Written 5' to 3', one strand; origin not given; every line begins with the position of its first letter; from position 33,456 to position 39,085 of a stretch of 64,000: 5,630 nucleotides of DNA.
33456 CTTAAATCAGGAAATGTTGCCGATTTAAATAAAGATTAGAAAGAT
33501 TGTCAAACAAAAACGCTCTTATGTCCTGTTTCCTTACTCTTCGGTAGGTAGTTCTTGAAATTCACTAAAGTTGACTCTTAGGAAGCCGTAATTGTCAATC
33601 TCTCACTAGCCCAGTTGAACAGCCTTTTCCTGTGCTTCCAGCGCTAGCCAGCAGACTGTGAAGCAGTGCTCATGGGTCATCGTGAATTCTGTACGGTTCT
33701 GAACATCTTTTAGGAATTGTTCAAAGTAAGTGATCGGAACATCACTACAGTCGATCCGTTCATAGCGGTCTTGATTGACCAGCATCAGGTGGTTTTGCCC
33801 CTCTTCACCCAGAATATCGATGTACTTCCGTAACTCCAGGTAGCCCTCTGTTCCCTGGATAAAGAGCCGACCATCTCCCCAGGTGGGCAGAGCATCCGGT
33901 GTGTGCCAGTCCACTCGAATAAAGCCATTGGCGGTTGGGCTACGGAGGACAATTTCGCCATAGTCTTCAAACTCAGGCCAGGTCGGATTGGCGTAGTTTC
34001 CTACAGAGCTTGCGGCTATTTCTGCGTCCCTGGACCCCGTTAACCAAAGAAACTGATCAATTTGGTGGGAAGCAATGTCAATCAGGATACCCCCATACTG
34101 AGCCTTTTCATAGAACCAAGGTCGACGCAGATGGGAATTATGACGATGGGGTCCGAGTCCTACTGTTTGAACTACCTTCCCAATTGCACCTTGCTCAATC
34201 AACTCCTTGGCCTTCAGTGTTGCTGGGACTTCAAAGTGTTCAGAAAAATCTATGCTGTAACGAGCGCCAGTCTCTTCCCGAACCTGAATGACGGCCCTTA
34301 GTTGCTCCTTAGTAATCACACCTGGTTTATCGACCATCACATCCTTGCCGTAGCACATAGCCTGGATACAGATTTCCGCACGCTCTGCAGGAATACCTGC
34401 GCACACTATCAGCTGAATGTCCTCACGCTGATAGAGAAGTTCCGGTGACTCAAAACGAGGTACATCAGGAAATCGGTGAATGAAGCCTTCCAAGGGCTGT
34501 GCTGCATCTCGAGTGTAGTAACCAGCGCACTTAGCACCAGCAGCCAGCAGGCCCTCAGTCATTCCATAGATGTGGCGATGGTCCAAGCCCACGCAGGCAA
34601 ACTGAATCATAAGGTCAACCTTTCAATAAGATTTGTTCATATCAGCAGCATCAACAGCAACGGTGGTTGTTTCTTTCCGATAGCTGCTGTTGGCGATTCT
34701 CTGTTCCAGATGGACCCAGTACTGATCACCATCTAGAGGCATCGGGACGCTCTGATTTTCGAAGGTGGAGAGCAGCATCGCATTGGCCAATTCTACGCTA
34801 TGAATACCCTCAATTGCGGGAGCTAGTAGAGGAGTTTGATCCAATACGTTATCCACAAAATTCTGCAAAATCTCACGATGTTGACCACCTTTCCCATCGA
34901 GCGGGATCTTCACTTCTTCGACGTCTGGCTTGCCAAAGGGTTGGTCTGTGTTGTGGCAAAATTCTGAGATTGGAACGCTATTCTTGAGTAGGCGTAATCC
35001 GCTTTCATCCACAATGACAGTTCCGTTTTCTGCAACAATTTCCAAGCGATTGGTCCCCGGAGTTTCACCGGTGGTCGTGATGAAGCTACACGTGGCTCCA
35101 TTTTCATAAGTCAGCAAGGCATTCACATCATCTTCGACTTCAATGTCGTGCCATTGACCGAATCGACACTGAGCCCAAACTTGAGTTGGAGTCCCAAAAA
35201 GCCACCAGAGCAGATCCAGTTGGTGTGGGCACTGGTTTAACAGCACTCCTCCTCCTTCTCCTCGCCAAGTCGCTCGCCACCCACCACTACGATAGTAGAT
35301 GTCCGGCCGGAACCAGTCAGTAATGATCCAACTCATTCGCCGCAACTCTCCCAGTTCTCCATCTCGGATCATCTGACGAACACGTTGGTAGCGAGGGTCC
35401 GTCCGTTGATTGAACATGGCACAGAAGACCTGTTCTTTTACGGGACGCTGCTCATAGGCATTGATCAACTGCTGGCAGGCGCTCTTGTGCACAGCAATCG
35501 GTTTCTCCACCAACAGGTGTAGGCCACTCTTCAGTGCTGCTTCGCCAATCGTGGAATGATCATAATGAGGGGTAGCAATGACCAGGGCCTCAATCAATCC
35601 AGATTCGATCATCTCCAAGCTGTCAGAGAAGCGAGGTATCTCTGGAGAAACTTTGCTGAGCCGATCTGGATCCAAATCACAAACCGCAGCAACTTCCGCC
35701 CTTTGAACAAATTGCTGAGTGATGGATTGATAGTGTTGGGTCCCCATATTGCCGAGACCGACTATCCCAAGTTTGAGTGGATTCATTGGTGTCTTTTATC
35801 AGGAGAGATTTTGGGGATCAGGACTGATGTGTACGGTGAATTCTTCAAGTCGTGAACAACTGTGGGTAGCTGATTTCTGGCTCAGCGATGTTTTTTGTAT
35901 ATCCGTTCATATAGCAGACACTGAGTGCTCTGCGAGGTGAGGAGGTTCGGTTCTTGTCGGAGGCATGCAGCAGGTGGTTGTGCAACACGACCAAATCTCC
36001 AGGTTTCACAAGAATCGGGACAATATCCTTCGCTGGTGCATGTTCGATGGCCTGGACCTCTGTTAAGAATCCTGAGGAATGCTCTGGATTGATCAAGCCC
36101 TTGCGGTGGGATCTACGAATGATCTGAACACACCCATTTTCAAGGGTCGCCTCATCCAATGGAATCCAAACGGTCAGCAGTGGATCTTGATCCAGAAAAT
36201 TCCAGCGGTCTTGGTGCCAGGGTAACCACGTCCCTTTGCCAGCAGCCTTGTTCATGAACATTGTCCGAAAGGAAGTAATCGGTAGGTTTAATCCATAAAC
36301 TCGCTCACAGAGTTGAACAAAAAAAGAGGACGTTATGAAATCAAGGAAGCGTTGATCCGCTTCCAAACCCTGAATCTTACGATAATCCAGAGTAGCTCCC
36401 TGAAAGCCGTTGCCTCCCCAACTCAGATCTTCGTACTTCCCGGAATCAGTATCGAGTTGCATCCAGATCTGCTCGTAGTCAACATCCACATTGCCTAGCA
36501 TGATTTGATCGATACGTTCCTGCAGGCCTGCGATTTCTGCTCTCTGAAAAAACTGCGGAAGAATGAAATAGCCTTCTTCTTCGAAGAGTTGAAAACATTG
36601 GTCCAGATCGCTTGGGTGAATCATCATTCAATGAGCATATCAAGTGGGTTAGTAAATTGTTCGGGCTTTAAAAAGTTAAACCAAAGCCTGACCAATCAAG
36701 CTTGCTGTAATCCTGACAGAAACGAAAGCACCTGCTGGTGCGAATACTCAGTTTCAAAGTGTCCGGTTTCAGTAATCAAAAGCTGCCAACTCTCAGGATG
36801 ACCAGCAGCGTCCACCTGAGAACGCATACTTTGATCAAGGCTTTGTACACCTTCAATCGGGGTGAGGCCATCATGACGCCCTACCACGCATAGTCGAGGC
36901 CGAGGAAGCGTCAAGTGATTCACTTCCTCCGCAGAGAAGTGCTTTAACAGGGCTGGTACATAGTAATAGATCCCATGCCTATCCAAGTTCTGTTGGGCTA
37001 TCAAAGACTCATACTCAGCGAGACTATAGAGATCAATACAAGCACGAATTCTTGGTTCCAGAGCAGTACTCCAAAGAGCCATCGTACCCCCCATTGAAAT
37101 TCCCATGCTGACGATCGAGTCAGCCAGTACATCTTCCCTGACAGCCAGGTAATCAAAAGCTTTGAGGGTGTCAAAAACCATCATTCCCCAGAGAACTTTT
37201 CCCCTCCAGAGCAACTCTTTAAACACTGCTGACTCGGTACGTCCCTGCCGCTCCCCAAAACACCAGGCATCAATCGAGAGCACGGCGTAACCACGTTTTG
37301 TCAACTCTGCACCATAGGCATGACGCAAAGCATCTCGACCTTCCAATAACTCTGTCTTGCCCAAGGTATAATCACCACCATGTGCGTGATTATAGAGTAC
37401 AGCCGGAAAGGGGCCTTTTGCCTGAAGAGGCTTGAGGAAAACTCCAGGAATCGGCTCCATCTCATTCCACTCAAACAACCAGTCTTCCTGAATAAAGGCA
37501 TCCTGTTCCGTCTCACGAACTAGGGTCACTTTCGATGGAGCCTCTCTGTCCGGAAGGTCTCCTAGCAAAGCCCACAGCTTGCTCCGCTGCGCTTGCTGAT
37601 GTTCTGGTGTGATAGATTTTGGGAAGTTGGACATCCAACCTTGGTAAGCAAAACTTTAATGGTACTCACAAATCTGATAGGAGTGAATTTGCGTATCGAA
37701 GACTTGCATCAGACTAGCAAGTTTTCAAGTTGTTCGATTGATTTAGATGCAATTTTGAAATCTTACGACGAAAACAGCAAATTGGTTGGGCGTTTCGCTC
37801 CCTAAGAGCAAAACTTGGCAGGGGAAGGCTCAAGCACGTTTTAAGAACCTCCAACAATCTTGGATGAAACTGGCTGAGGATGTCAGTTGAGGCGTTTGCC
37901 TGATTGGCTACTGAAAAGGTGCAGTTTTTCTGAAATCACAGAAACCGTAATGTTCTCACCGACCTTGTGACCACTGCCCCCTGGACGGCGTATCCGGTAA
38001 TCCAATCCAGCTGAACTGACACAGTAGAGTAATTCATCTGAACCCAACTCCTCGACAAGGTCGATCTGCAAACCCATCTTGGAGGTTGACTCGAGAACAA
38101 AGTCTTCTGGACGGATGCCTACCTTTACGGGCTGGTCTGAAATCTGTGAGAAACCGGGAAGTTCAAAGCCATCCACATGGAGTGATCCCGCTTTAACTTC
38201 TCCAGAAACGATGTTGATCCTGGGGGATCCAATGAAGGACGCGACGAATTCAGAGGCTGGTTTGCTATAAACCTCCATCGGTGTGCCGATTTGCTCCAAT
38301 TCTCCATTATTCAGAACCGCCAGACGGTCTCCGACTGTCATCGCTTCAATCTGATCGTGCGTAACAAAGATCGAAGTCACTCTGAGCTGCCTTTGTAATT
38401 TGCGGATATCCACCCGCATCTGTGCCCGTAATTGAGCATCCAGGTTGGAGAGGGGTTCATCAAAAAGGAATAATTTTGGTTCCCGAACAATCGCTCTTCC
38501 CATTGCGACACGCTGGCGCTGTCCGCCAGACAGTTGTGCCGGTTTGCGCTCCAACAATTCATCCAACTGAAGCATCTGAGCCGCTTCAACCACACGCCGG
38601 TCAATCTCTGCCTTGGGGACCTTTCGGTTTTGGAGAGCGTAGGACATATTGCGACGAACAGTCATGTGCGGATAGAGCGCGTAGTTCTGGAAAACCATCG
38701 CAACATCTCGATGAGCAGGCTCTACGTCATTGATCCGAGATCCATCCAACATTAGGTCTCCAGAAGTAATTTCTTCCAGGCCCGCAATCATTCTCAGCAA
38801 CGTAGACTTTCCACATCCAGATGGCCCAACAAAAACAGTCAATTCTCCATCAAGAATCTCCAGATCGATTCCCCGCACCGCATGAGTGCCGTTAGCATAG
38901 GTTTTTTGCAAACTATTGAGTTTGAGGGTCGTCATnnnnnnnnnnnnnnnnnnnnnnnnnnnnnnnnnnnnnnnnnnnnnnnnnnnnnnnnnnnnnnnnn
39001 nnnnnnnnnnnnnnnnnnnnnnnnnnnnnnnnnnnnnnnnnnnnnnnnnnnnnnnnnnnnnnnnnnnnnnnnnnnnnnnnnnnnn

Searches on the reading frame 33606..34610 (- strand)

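Call 67: search_protein_families(library=pfam, proteins=[window:33606-34610:-], max_evalue=0.00001)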
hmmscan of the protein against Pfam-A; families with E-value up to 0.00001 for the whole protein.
window:33606-34610:- (334 aa): 3 families
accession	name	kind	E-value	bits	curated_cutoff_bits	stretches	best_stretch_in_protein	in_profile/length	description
PF22725.1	GFO_IDH_MocA_C3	-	1.5e-19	70.7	27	1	132-259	2-124/124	GFO/IDH/MocA C-terminal domain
PF02894.22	GFO_IDH_MocA_C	-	1.3e-12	48.5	22.9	1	135-291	1-154/218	Oxidoreductase family, C-terminal alpha/beta domain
PF01408.29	GFO_IDH_MocA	-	9.8e-07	29.9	24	1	45-121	43-119/120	Oxidoreductase family, NAD-binding Rossmann fold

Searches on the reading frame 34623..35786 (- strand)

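Call 67: search_protein_families(library=pfam, proteins=[window:34623-35786:-], max_evalue=0.00001)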
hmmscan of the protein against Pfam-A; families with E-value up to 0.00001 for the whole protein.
window:34623-35786:- (387 aa): 3 families
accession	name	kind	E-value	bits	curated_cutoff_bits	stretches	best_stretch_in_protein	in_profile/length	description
PF22725.1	GFO_IDH_MocA_C3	-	1.8e-30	105.9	27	1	133-257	1-123/124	GFO/IDH/MocA C-terminal domain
PF02894.22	GFO_IDH_MocA_C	-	1.7e-24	87.3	22.9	1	137-348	1-217/218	Oxidoreductase family, C-terminal alpha/beta domain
PF01408.29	GFO_IDH_MocA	-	6.5e-20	72.5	24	1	5-117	2-115/120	Oxidoreductase family, NAD-binding Rossmann fold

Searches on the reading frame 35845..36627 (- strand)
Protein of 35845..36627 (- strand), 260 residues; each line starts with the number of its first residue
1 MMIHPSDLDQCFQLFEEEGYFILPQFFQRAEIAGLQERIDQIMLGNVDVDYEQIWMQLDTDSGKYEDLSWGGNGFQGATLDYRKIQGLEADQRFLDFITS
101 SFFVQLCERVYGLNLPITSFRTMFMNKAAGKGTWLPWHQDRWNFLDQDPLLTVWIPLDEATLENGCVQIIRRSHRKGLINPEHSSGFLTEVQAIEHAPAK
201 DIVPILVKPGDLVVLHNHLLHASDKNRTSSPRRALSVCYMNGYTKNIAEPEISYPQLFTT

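Call 67: search_protein_families(library=pfam, proteins=[window:35845-36627:-], max_evalue=0.00001)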
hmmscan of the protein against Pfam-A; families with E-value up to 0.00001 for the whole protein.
window:35845-36627:- (260 aa): 1 family
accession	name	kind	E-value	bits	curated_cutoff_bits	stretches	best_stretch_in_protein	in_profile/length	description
PF05721.19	PhyH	-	1.5e-28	101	22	1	15-234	1-213/213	Phytanoyl-CoA dioxygenase (PhyH)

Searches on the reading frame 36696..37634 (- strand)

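Call 67: search_protein_families(library=pfam, proteins=[window:36696-37634:-], max_evalue=0.00001)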
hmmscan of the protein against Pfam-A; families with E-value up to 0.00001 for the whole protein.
window:36696-37634:- (312 aa): 0 families

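Call 80: search_protein_families(library=pfam, proteins=[window:36696-37634:-], max_evalue=0.001)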
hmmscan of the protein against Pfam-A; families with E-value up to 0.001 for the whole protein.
window:36696-37634:- (312 aa): 3 families
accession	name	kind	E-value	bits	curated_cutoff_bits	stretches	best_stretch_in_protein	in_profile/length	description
PF05448.18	AXE1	-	4.2e-05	22.9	21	1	55-213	62-218/321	Acetyl xylan esterase (AXE1)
PF00326.27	Peptidase_S9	-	0.0002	21.3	22.6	1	154-271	46-171/213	Prolyl oligopeptidase family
PF01738.24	DLH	-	0.00069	19.7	21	0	110-217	36-142/217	Dienelactone hydrolase family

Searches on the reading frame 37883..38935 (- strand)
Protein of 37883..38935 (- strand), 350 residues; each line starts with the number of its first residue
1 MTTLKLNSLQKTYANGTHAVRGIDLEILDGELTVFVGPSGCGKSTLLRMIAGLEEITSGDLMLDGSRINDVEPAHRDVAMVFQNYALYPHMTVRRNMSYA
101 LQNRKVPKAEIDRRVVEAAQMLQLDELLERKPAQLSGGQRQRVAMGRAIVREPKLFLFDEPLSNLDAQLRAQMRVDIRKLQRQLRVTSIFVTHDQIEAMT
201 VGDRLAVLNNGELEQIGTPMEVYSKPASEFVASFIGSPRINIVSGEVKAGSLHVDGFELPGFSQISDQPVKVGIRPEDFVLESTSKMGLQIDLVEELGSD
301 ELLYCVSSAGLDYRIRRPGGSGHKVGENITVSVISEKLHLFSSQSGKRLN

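Call 67: search_protein_families(library=pfam, proteins=[window:37883-38935:-], max_evalue=0.00001)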
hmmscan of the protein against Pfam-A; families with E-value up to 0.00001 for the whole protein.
window:37883-38935:- (350 aa): 2 families
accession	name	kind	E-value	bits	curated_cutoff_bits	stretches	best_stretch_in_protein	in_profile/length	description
PF00005.33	ABC_tran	-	2.7e-34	119.1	25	1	21-162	2-136/137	ABC transporter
PF02463.25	SMC_N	-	2.8e-06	27.4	40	1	29-200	23-206/220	RecF/RecN/SMC N terminal domain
